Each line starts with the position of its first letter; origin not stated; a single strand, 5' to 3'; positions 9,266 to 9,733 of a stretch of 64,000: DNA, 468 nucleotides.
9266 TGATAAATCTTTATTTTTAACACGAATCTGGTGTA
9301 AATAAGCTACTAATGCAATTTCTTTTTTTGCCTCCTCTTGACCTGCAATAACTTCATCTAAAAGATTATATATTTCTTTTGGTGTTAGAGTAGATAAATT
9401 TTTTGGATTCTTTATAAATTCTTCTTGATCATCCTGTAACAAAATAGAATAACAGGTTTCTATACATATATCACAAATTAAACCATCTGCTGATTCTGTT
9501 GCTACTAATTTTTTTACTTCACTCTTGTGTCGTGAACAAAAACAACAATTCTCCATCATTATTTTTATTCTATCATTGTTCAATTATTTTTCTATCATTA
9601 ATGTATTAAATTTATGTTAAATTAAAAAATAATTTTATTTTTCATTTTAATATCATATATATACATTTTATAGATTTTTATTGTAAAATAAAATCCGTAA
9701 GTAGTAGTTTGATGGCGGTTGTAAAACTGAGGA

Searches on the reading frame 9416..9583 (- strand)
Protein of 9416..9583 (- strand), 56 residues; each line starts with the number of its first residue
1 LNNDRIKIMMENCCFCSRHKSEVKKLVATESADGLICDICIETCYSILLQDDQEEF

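Call 89: predict_structure(alignment_id=A6)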
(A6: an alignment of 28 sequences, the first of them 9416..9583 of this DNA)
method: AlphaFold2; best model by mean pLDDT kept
length: 56 residues; sequences in the alignment: 28
mean_pLDDT: 82.1   pTM: 0.63
mean pLDDT of the five models: 82.1, 81.6, 79.4, 79.1, 78.9
residues with pLDDT >= 90: 31; 70-90: 12; 50-70: 10; < 50: 3
segments of 3 or more residues with pLDDT < 50: none
pLDDT, mean of each block of 10 residues (from residue 1): 54 92 92 87 94 67
secondary structure, 60 per line:
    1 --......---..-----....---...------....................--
elements in order: H3-8 E26-28 E35-37 H38-54

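Call 91: fold_search(model_id=the predicted structure, library=pdb)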
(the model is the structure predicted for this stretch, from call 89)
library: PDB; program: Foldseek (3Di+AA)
matches with E <= 10: 101; with E <= 0.001: 0
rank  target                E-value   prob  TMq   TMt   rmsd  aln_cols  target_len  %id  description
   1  2ds5_A                6.4e-03  1.00  0.64  0.81   1.1        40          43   38  Structure of the ZBD in the orthorhomibic crystal from (released 2007-02-13)
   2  2ds6_A                1.3e-02  1.00  0.62  0.80   1.1        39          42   38  Structure of the ZBD in the tetragonal crystal form (released 2007-02-13)
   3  9a5x_A                2.0e-02  1.00  0.64  0.09   0.9        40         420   40  Integrative model of CLPX-CLPP by crosslinking MS and deep learning (released 2024-09-18)
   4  2ds6_B                2.0e-02  1.00  0.64  0.86   0.9        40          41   35  Structure of the ZBD in the tetragonal crystal form (released 2007-02-13)
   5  2ds5_B                2.5e-02  1.00  0.61  0.77   1.2        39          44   38  Structure of the ZBD in the orthorhomibic crystal from (released 2007-02-13)
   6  2ds8_B                3.1e-02  1.00  0.62  0.83   1.1        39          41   38  Structure of the ZBD-XB complex (released 2007-02-13)
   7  2ds7                  3.3e-02  1.00  0.62  0.86   1.0        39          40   33  Structure of the ZBD in the hexagonal crystal form (released 2007-02-13)
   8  7lyb_N                8.9e-01  0.25  0.40  0.29   3.6        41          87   20  Cryo-EM structure of the human nucleosome core particle in complex with BRCA1-BARD1-UbcH5c (released 2021-07-28)
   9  6sja_B                9.6e-01  0.28  0.40  0.19   4.1        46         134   15  Structure of HPV16 E6 oncoprotein in complex with IRF3 LxxLL motif (released 2019-09-04)
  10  2zet_C                1.2e+00  0.47  0.50  0.23   2.4        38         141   13  Crystal structure of the small GTPase Rab27B complexed with the Slp homology domain of Slac2-a/melanophilin (released 2008-09-30)
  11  3lrq_C                1.4e+00  0.30  0.48  0.36   3.8        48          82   17  Crystal structure of the U-box domain of human ubiquitin-protein ligase (E3), NORTHEAST STRUCTURAL GENOMICS CONSORTIUM (released 2010-03-23)
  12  6siv_B                1.4e+00  0.23  0.40  0.18   4.1        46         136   15  Structure of HPV16 E6 oncoprotein in complex with mutant IRF3 LxxLL motif (released 2019-08-21)
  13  2a20_MODEL_1_A        2.0e+00  0.16  0.40  0.38   2.9        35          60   20  Solution structure of Rim2 Zinc Finger Domain (released 2005-08-16)
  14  8gbq_B                2.1e+00  0.04  0.22  0.14  11.6        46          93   15  Structure of RNF125 in complex with UbcH5b (released 2023-07-19)
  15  2cjs_C                2.3e+00  0.18  0.39  0.40   3.4        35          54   20  Structural Basis for a Munc13-1 Homodimer - Munc13-1 - RIM Heterodimer Switch: C2-domains as Versatile Protein-Protein (released 2006-06-07)
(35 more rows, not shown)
